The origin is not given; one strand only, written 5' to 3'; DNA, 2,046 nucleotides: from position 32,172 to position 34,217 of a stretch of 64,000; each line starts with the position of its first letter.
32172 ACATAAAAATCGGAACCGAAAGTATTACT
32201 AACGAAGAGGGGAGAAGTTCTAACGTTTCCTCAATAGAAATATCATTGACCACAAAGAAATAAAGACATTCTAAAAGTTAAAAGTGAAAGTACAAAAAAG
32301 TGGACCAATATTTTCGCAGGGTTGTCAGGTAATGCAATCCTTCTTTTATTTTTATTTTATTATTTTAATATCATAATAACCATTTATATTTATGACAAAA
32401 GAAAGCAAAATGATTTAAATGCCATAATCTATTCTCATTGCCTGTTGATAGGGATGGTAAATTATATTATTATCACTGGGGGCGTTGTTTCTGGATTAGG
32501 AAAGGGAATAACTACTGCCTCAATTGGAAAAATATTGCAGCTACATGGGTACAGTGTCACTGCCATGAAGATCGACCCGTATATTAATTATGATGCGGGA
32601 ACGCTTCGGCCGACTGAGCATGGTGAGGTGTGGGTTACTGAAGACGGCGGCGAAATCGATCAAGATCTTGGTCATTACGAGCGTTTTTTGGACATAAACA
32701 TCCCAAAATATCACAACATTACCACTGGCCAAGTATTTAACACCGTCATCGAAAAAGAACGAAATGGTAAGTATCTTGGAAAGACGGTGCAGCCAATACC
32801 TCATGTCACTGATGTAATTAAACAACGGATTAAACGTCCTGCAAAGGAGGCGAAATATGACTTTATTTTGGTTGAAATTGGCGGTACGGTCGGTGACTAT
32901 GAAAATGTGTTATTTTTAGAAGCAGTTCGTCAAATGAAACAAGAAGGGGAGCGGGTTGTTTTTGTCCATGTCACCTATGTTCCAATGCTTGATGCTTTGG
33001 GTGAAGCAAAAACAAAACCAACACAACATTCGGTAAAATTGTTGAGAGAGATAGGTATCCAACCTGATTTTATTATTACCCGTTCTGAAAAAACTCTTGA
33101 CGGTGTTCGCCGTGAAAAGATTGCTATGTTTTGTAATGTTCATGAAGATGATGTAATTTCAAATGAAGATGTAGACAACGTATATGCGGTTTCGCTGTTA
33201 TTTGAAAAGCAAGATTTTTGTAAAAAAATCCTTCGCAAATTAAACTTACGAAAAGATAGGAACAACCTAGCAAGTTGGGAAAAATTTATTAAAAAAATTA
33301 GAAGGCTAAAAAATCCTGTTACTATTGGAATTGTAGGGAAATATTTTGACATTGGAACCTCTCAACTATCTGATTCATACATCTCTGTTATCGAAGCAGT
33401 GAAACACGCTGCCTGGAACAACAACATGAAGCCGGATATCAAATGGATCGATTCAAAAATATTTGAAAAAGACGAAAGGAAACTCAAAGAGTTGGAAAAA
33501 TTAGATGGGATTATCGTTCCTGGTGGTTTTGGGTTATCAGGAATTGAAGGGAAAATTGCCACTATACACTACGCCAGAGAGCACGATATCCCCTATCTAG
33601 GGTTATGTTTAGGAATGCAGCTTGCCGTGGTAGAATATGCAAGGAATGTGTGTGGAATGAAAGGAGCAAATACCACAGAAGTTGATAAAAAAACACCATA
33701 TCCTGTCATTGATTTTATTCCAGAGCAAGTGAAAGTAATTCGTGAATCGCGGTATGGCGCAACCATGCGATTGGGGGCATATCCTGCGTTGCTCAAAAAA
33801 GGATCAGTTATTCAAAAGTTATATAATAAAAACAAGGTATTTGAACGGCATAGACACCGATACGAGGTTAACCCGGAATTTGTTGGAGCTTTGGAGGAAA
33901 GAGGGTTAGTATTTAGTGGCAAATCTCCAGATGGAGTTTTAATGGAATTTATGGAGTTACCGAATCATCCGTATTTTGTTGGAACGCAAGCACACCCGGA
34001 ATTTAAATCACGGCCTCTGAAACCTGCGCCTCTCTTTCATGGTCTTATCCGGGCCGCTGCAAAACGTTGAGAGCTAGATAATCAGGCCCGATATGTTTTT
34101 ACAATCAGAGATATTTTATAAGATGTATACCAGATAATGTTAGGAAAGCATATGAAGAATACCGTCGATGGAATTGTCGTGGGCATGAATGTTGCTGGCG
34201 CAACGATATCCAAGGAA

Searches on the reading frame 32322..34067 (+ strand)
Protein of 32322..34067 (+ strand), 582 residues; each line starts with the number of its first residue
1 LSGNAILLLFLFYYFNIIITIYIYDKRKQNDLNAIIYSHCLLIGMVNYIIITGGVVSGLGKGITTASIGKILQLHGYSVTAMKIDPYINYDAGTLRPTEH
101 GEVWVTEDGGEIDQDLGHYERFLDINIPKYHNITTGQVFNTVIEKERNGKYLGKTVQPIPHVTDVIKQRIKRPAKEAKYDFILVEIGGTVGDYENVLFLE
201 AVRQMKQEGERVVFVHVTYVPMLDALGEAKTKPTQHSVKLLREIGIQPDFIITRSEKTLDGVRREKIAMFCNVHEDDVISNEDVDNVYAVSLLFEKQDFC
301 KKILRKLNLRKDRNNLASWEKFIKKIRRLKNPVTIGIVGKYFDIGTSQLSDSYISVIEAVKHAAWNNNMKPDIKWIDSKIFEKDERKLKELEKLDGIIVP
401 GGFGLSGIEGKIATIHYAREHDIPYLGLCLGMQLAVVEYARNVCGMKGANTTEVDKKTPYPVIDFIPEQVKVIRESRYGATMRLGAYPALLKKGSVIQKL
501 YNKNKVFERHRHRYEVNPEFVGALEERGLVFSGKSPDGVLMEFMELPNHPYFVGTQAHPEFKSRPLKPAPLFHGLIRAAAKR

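Call 23: search_protein_families(library=ncbifam, proteins=[window:32322-34067:+], max_evalue=0.01)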
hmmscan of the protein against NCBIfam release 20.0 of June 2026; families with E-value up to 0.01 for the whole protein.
window:32322-34067:+ (582 aa): 9 families
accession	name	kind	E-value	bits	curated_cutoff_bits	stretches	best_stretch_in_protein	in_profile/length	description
TIGR00337.1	PyrG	equivalog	3e-228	758.7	462.75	1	45-578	2-526/526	glutamine hydrolyzing CTP synthase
NF003792.0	PRK05380.1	equivalog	4.7e-228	758.2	308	1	45-581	2-528/534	CTP synthase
NF004836.1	PRK06186.1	equivalog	8.6e-39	133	260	1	334-579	2-227/228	CTP synthase C-terminal region-related (seleno)protein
NF001975.0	PRK00758.1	equivalog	1.2e-07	31.5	198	1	376-444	26-90/185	GMP synthase subunit A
TIGR00888.1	guaA_Nterm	equivalog_domain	3.5e-05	23.3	172.15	1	378-444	25-92/188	glutamine-hydrolyzing GMP synthase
TIGR01368.1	CPSaseIIsmall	equivalog_domain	0.00027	20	307.35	0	389-447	213-271/361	glutamine-hydrolyzing carbamoyl-phosphate synthase small subunit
NF008471.0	PRK11366.1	equivalog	0.00036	20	266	0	532-579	197-244/254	gamma-glutamyl-gamma-aminobutyrate hydrolase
NF005849.0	PRK07765.1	equivalog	0.0022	17.3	308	1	377-441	26-95/219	aminodeoxychorismate/anthranilate synthase component II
NF009475.0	PRK12838.1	equivalog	0.0067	15.4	221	0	393-447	210-265/359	carbamoyl phosphate synthase small subunit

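Call 24: search_protein_families(library=pfam, proteins=[window:32322-34067:+], max_evalue=0.01)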
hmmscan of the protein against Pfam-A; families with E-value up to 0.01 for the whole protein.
window:32322-34067:+ (582 aa): 4 families
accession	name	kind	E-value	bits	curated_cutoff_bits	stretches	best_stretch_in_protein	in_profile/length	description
PF06418.20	CTP_synth_N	-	1.1e-115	386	26.1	1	48-309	2-265/265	CTP synthase N-terminus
PF00117.34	GATase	-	4.7e-38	131.2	22.8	1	349-577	2-189/190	Glutamine amidotransferase class-I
PF07722.19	Peptidase_C26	-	2.8e-06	27.7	20.5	1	412-560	95-219/219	Peptidase C26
PF01656.29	CbiA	-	0.00017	22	25.4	1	56-404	7-54/125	CobQ/CobB/MinD/ParA nucleotide binding domain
